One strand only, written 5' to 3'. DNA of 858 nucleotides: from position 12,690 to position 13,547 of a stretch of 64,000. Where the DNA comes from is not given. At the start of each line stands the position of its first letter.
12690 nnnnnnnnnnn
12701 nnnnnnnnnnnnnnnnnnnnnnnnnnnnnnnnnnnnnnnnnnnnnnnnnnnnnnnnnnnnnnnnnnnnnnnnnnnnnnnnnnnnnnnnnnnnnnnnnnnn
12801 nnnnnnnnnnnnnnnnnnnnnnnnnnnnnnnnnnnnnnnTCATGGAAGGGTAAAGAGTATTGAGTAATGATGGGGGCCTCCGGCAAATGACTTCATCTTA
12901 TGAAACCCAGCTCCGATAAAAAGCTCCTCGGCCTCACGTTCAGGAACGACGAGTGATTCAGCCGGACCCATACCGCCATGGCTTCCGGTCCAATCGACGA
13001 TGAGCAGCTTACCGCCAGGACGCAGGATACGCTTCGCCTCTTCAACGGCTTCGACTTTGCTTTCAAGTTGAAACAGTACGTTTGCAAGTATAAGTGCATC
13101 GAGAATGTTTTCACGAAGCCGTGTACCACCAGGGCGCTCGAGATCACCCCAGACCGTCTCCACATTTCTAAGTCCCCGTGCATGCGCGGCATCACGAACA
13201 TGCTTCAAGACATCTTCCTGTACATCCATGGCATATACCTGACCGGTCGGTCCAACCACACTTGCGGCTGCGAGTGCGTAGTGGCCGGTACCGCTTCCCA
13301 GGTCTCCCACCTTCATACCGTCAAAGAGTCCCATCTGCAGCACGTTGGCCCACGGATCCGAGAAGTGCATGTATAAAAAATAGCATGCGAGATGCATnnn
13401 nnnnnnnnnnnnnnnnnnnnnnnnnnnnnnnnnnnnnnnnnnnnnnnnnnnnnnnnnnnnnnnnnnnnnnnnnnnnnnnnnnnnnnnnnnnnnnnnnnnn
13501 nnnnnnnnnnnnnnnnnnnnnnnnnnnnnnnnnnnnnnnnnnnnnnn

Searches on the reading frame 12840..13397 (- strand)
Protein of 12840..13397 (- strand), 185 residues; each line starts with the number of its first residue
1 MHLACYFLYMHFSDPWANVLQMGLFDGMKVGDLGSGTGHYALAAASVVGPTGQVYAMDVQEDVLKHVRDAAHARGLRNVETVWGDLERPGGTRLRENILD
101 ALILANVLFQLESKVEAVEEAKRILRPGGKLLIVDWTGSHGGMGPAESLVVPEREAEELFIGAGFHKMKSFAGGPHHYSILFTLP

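Call 13: search_protein_families(library=pfam, proteins=[window:12840-13397:-], max_evalue=0.001)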
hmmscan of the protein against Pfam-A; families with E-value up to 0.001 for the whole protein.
window:12840-13397:- (185 aa): 13 families
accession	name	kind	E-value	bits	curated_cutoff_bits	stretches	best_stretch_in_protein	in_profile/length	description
PF13847.12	Methyltransf_31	-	4.4e-16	59.3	27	1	26-136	3-112/145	Methyltransferase domain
PF08241.18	Methyltransf_11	-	1.1e-14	55.3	21.2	1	32-133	2-95/95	Methyltransferase domain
PF13649.12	Methyltransf_25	-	2.8e-13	50.8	27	1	32-129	3-97/97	Methyltransferase domain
PF01209.24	Ubie_methyltran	-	5.5e-10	39.4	20.1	1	22-135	43-153/233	ubiE/COQ5 methyltransferase family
PF08242.18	Methyltransf_12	-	1.9e-08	35.4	30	1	32-131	2-98/98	Methyltransferase domain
PF05175.20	MTS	-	1e-06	29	23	1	27-134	32-139/170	Methyltransferase small domain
PF01135.25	PCMT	-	9.9e-06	25.9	20.3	1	21-85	70-132/210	Protein-L-isoaspartate(D-aspartate) O-methyltransferase (PCMT)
PF13489.12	Methyltransf_23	-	4.5e-05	23.7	27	1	21-140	15-123/164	Methyltransferase domain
PF00891.24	Methyltransf_2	-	0.0001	22.1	22.3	1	29-150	65-181/210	O-methyltransferase domain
PF02390.23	Methyltransf_4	-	0.00032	20.7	24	0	31-85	6-59/173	Putative methyltransferase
PF06962.18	rRNA_methylase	-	0.00035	20.9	22.7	0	110-144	65-99/137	Putative rRNA methylase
PF01269.23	Fibrillarin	-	0.00041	20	27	1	19-133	64-174/227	Fibrillarin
PF01728.25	FtsJ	-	0.00086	19.7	24.1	0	26-69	21-63/181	FtsJ-like methyltransferase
